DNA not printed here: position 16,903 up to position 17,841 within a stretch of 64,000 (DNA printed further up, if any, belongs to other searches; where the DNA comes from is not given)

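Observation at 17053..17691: Stand-alone LigD-type 3'-phosphoesterase with an export-like N-terminus and an NLS-like basic linker, and no NHEJ partners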

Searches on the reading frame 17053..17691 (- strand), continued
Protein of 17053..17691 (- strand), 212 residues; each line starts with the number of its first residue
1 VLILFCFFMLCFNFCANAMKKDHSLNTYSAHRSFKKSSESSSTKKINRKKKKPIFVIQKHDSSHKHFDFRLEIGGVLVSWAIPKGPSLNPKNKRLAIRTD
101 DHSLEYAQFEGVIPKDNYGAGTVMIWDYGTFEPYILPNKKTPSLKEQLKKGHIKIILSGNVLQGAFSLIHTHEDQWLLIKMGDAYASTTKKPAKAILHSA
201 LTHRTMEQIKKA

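Call 23: find_encoding_contigs(protein=P0003, flank=10000, max_places=3)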
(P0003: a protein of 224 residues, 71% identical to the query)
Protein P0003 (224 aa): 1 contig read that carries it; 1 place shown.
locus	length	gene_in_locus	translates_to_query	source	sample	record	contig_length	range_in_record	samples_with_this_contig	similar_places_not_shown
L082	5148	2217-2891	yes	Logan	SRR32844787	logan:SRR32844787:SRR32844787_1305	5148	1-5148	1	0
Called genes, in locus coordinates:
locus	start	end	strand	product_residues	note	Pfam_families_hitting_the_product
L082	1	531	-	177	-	?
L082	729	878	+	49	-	-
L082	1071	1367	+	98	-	-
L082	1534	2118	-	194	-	PF01330:RuvA_N, PF14520:HHH_5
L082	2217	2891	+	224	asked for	PF13298:LigD_N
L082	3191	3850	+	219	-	PF00923:TAL_FSA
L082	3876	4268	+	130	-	PF07884:VKOR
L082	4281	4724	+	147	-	PF24661:DUF7649 (faint), PF07681:DoxX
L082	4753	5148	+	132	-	?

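Call 24: find_encoding_contigs(protein=P0004, flank=10000, max_places=3)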
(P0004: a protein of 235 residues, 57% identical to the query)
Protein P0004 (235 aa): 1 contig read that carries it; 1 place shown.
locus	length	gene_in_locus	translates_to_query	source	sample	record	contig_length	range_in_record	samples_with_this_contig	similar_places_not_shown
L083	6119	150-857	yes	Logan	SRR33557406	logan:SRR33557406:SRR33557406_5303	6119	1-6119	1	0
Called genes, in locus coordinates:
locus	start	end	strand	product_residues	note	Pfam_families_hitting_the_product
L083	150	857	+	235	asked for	PF13298:LigD_N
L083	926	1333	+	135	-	-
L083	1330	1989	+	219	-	PF00923:TAL_FSA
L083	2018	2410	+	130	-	PF07884:VKOR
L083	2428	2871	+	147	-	PF07681:DoxX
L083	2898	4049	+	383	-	PF20706:GT4-conflict, PF13439:Glyco_transf_4, PF13579:Glyco_trans_4_4, PF00534:Glycos_transf_1, PF13692:Glyco_trans_1_4, PF13524:Glyco_trans_1_2 (weak)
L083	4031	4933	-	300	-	PF12796:Ank_2 (faint)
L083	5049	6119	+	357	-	?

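Call 27: find_related_loci(query=A2, collection=metagenome_contigs, flank=10000)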
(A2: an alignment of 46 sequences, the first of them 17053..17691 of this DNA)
Query A2 (212 aa) in metagenome_contigs; peptide patterns used: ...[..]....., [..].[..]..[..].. (x = any residue, [..] = any of these).
600 stretches matched a pattern (row limit reached: there are more); 599 encode a relative of the query (tblastn E <= 1e-3); the best 80 are kept; 80 distinct loci.
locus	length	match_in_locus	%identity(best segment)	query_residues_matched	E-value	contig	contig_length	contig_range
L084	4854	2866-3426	46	12-209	4e-54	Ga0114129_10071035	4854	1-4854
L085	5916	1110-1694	48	17-209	1e-53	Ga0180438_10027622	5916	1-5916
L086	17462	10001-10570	46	25-212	3e-53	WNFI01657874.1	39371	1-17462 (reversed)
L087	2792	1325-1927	45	16-211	2e-53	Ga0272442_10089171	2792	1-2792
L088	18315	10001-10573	47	22-212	3e-52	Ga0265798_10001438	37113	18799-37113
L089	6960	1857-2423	46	24-210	4e-52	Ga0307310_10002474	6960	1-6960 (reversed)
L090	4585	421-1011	45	5-209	4e-52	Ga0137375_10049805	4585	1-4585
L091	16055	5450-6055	44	8-209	7e-52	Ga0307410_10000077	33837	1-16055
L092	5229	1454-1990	46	24-209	9e-52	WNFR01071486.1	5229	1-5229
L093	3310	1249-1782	49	24-209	6e-52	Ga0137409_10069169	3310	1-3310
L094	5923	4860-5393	46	24-209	3e-51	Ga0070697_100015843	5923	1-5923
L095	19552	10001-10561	44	19-209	3e-51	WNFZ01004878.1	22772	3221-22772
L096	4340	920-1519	42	15-211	3e-51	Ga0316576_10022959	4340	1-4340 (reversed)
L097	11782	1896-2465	43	25-209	8e-51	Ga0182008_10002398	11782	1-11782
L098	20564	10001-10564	48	24-209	2e-50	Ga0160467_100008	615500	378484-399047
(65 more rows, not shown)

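Call 40: predict_structure(alignment_id=A2)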
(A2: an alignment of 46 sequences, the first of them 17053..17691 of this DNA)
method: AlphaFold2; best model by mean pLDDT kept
length: 212 residues; sequences in the alignment: 46
mean_pLDDT: 87.1   pTM: 0.76
mean pLDDT of the five models: 87.1, 86.3, 86.2, 85.0, 83.4
residues with pLDDT >= 90: 154; 70-90: 24; 50-70: 10; < 50: 24
segments of 3 or more residues with pLDDT < 50: 20-43
pLDDT, mean of each block of 10 residues (from residue 1): 89 68 40 41 57 96 95 97 97 97 95 91 98 90 95 98 98 96 97 95 97 94
secondary structure, 60 per line:
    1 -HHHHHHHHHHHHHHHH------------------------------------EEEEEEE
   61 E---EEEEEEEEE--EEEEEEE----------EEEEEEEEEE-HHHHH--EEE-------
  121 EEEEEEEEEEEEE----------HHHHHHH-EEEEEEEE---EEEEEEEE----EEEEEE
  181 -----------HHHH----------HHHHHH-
elements in order: H2-17 E54-61 E65-73 E76-82 E93-102 H104-108 E111-113 E121-133 H144-150 E152-159 E163-170 E175-180 H192-195 H206-211

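Call 43: fold_search(model_id=the predicted structure, library=pdb)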
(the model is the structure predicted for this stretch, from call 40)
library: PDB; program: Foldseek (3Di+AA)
matches with E <= 10: 776; with E <= 0.001: 7
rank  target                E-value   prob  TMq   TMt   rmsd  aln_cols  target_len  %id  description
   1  5dmp                  3.9e-17  1.00  0.71  0.89   1.8       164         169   48  Structure of the Archaeal NHEJ Phosphoesterase from Methanocella paludicola. (released 2015-10-07)
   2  3n9b_B                7.3e-16  1.00  0.67  0.90   1.2       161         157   42  Crystal Structure of the P. aeruginosa LigD phosphoesterase domain (released 2010-08-11)
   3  3n9b_A                3.1e-15  1.00  0.65  0.92   1.2       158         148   41  Crystal Structure of the P. aeruginosa LigD phosphoesterase domain (released 2010-08-11)
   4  3n9d                  3.8e-15  1.00  0.64  0.91   2.0       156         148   42  Monoclinic Structure of P. aeruginosa LigD phosphoesterase domain (released 2010-08-11)
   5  3p43                  1.8e-13  1.00  0.53  0.89   3.4       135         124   45  Structure and Activities of Archaeal Members of the LigD 3' Phosphoesterase DNA Repair Enzyme Superfamily (released 2011-01-19)
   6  3p4h                  1.9e-12  1.00  0.52  0.92   3.0       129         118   42  Structures of archaeal members of the LigD 3'-phosphoesterase DNA repair enzyme superfamily (released 2011-01-19)
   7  2lj6_MODEL_1_A        2.0e-10  1.00  0.50  0.77   4.2       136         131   45  Solution Structure and DNA-binding Properties of the Phosphoesterase Domain of DNA Ligase D (released 2011-11-16)
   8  2oaj                  2.7e-02  0.30  0.19  0.06  16.4       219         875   12  Crystal structure of Sro7 from S. cerevisiae (released 2007-04-03)
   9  1qu0_C                1.8e-01  0.08  0.13  0.14  15.6       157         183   12  CRYSTAL STRUCTURE OF THE FIFTH LAMININ G-LIKE MODULE OF THE MOUSE LAMININ ALPHA2 CHAIN (released 1999-12-03)
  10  6pnq_A                2.1e-01  0.12  0.15  0.16  15.4       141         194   11  Crystal structure of the SS2A splice insert-containing neurexin-1 LNS2 domain in complex with neurexophilin-1 (released 2019-10-09)
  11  7wpd_A                2.1e-01  0.08  0.15  0.04  16.1       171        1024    6  SARS-CoV-2 Omicron Variant S Trimer complexed with one JMB2002 Fab (released 2022-03-16)
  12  1qu0_A                2.5e-01  0.07  0.13  0.14  15.8       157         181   12  CRYSTAL STRUCTURE OF THE FIFTH LAMININ G-LIKE MODULE OF THE MOUSE LAMININ ALPHA2 CHAIN (released 1999-12-03)
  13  7xst_A                2.9e-01  0.08  0.15  0.04  15.2       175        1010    8  Cryo-EM structure of SARS-CoV-2 Omicron spike glycoprotein in complex with three F61 Fab and three D2 Fab (released 2022-11-23)
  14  3bod                  3.1e-01  0.08  0.13  0.15  15.0       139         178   11  Structure of mouse beta-neurexin 1 (released 2008-03-25)
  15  7xst_C                3.1e-01  0.08  0.15  0.05  15.2       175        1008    8  Cryo-EM structure of SARS-CoV-2 Omicron spike glycoprotein in complex with three F61 Fab and three D2 Fab (released 2022-11-23)
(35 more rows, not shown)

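Call 44: search_protein_families(library=pfam, proteins=[L004:10579-11496:+, L001:10644-11558:+, L011:10614-11567:+, L091:5420-7099:+, L010:9209-9994:+, L007:5271-6356:-, L007:3042-3905:+, L008:10603-11601:+, L008:11601-12500:+], max_evalue=0.001)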
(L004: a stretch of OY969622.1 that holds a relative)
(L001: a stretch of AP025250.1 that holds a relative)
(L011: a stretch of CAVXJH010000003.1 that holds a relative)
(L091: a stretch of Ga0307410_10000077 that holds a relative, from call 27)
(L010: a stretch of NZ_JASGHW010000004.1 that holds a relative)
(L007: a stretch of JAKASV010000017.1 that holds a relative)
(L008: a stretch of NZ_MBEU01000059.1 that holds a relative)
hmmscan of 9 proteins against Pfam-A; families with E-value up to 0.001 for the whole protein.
L004:10579-11496:+ (305 aa): 1 family
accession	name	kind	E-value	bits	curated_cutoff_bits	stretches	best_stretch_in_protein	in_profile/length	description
PF21686.3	LigD_Prim-Pol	-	3.4e-94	315.6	27.4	1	32-286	1-254/254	LigD, primase-polymerase domain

L001:10644-11558:+ (304 aa): 2 families
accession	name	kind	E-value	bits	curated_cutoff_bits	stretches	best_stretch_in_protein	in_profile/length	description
PF21686.3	LigD_Prim-Pol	-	1e-90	304.2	27.4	1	28-279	2-254/254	LigD, primase-polymerase domain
PF01896.25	DNA_primase_S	-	5.1e-07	30.6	26.8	1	131-250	2-163/163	DNA primase small subunit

L011:10614-11567:+ (318 aa): 2 families
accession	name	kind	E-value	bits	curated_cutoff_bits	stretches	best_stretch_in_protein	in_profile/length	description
PF21686.3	LigD_Prim-Pol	-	4.3e-95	318.5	27.4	1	44-299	1-254/254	LigD, primase-polymerase domain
PF01896.25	DNA_primase_S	-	9.3e-06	26.5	26.8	1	159-270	21-163/163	DNA primase small subunit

L091:5420-7099:+ (560 aa): 3 families
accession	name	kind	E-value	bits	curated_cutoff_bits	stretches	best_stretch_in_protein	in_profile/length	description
PF21686.3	LigD_Prim-Pol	-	6e-85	285.3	27.4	1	277-531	1-254/254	LigD, primase-polymerase domain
PF13298.12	LigD_N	-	8.8e-42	142.1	31.1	1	60-172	1-107/107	DNA Ligase D 3'-phosphoesterase domain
PF01896.25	DNA_primase_S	-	1e-07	32.9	26.8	1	381-502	1-163/163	DNA primase small subunit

L010:9209-9994:+ (261 aa): 1 family
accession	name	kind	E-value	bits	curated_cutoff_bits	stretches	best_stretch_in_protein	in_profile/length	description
PF02735.22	Ku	-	1.5e-45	155.9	25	1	10-190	1-190/190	Ku70/Ku80 beta-barrel domain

L007:5271-6356:- (361 aa): 4 families
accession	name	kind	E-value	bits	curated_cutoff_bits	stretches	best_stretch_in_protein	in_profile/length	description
PF01068.26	DNA_ligase_A_M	-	2.6e-35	122.4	26.2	1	66-239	19-204/204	ATP dependent DNA ligase domain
PF04679.21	DNA_ligase_A_C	-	5.1e-32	110.6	27.5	1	259-352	3-94/94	ATP dependent DNA ligase C terminal region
PF09414.15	RNA_ligase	-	2.3e-05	25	27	1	68-238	2-170/171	RNA ligase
PF01331.24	mRNA_cap_enzyme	-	8.8e-05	22.9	29.6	0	67-192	16-127/194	mRNA capping enzyme, catalytic domain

L007:3042-3905:+ (287 aa): 4 families
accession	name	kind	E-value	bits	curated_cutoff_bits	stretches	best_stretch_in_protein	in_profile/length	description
PF01149.29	Fapy_DNA_glyco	-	1.1e-23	84.5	25.5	1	11-126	1-116/117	Formamidopyrimidine-DNA glycosylase N-terminal domain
PF06831.19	H2TH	-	4.3e-19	68.7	34.7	1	142-225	1-85/93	Formamidopyrimidine-DNA glycosylase H2TH domain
PF05833.16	NFACT_N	-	3.4e-05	23.2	31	1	143-219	167-241/456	NFACT N-terminal and middle domains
PF00416.27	Ribosomal_S13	-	0.00011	23.1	31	1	173-244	17-88/128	Ribosomal protein S13/S18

L008:10603-11601:+ (332 aa): 3 families
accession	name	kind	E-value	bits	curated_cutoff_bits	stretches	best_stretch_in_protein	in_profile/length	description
PF04679.21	DNA_ligase_A_C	-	3.5e-31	107.9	27.5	1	232-322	4-94/94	ATP dependent DNA ligase C terminal region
PF01068.26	DNA_ligase_A_M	-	1.2e-29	103.9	26.2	1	34-211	15-204/204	ATP dependent DNA ligase domain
PF09414.15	RNA_ligase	-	0.00033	21.3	27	1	40-210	2-170/171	RNA ligase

L008:11601-12500:+ (299 aa): 2 families
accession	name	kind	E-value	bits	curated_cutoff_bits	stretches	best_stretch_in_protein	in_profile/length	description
PF21686.3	LigD_Prim-Pol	-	4.9e-93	311.8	27.4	1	25-277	1-254/254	LigD, primase-polymerase domain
PF01896.25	DNA_primase_S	-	9.9e-08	33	26.8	1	128-248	1-163/163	DNA primase small subunit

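Call 54: find_encoding_contigs(protein=P0024, flank=10000, max_places=1)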
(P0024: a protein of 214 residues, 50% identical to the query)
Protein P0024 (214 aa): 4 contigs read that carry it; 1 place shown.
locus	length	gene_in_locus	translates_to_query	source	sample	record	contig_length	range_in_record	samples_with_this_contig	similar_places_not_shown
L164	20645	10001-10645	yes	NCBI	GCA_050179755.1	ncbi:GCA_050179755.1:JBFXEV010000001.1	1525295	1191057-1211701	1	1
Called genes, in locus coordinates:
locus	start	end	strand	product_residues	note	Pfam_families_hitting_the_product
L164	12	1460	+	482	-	PF00890:FAD_binding_2 (faint), PF07992:Pyr_redox_2, PF13738:Pyr_redox_3, PF00070:Pyr_redox, PF00085:Thioredoxin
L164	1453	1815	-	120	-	-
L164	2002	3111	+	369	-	PF12146:Hydrolase_4 (weak), PF12697:Abhydrolase_6, PF00326:Peptidase_S9 (faint)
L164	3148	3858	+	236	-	-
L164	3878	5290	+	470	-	-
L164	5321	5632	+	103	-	-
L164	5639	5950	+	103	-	-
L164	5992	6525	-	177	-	-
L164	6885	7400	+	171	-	-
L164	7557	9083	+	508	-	PF02789:Peptidase_M17_N, PF00883:Peptidase_M17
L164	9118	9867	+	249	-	-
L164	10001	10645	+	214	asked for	PF13298:LigD_N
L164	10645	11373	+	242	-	PF23023:Anti-Pycsar_Apyc1 (weak), PF12706:Lactamase_B_2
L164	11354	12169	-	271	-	-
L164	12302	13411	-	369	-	PF01098:FTSW_RODA_SPOVE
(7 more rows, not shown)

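Call 55: find_encoding_contigs(protein=P0009, flank=10000, max_places=1)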
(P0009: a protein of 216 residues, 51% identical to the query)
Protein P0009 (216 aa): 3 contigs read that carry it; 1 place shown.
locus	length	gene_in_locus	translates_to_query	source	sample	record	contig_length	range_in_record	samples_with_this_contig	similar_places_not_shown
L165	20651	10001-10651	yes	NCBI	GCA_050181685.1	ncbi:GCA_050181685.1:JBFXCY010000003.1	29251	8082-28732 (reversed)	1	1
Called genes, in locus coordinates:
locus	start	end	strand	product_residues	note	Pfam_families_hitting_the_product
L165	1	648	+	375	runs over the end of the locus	PF12796:Ank_2, PF00023:Ank (faint), PF13606:Ank_3 (faint), PF13637:Ank_4 (weak), PF13857:Ank_5 (faint), PF12796:Ank_2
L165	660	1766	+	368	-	PF12796:Ank_2, PF00023:Ank (faint), PF13606:Ank_3 (faint), PF13637:Ank_4, PF13857:Ank_5 (weak), PF12796:Ank_2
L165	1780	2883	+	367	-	PF12796:Ank_2, PF00023:Ank (faint), PF12796:Ank_2, PF13606:Ank_3 (faint), PF13637:Ank_4 (weak), PF13857:Ank_5 (faint), PF23745:ANK_LRRK2 (faint), PF12796:Ank_2 (weak)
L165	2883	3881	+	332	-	PF12796:Ank_2, PF24521:Ank_KRIT1 (faint), PF00023:Ank (faint), PF12796:Ank_2, PF13606:Ank_3 (faint), PF13637:Ank_4 (weak), PF12796:Ank_2, PF13637:Ank_4, +1 more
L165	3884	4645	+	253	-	PF12796:Ank_2 (weak)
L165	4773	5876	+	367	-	PF12146:Hydrolase_4, PF00561:Abhydrolase_1 (weak), PF12697:Abhydrolase_6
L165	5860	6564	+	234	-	-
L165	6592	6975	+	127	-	-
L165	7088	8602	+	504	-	PF02789:Peptidase_M17_N, PF00883:Peptidase_M17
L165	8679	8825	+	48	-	-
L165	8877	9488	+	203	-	-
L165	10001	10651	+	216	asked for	PF13298:LigD_N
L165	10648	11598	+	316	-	PF21686:LigD_Prim-Pol, PF01896:DNA_primase_S (weak)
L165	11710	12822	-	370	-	PF01098:FTSW_RODA_SPOVE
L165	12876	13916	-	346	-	-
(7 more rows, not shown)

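Call 56: find_encoding_contigs(protein=P0077, flank=10000, max_places=1)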
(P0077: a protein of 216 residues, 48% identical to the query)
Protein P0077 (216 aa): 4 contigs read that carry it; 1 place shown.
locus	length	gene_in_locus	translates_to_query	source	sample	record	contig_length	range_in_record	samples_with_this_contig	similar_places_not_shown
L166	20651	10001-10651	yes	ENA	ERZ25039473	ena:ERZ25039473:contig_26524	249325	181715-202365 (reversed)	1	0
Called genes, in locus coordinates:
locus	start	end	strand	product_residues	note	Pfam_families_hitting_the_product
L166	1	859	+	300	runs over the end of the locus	-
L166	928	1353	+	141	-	-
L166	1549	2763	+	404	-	PF12796:Ank_2 (faint), PF13606:Ank_3 (faint), PF00023:Ank (faint)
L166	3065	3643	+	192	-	PF13606:Ank_3 (faint), PF00023:Ank (faint), PF13637:Ank_4 (faint), PF12796:Ank_2 (weak)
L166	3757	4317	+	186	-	-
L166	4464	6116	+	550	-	PF12796:Ank_2, PF13637:Ank_4, PF13857:Ank_5, PF13637:Ank_4, PF12796:Ank_2, PF13637:Ank_4, PF13857:Ank_5, PF00023:Ank, +10 more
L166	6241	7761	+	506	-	PF02789:Peptidase_M17_N, PF00883:Peptidase_M17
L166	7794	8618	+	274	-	-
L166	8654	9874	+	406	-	-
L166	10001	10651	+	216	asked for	PF13298:LigD_N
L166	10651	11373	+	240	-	PF23023:Anti-Pycsar_Apyc1 (weak), PF12706:Lactamase_B_2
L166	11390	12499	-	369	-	PF01098:FTSW_RODA_SPOVE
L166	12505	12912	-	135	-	PF09394:Inhibitor_I42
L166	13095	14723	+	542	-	PF00023:Ank (faint), PF13606:Ank_3 (faint), PF13857:Ank_5 (faint), PF13637:Ank_4 (faint), PF12796:Ank_2 (weak)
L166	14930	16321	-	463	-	PF21799:MurD-like_N (weak), PF08245:Mur_ligase_M, PF02875:Mur_ligase_C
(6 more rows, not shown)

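Call 57: find_encoding_contigs(protein=P0015, flank=10000, max_places=1)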
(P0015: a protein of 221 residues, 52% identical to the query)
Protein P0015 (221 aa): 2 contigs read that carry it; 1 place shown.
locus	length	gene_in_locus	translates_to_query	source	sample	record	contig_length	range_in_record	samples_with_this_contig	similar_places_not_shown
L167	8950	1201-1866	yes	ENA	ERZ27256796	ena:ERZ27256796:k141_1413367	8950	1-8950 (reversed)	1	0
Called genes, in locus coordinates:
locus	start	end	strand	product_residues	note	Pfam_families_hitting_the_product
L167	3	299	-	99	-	?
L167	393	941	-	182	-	-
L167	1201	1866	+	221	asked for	PF13298:LigD_N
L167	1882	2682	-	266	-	-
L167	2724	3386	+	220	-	PF00923:TAL_FSA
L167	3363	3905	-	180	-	PF00293:NUDIX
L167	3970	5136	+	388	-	PF20706:GT4-conflict (faint), PF13439:Glyco_transf_4, PF13579:Glyco_trans_4_4, PF00534:Glycos_transf_1, PF13692:Glyco_trans_1_4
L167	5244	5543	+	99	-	-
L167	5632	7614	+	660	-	PF00270:DEAD (weak), PF04851:ResIII, PF17757:UvrB_inter, PF27431:UvrB_3rd, PF00271:Helicase_C, PF12344:UvrB, PF02151:UVR (weak)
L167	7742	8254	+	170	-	-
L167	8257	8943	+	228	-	-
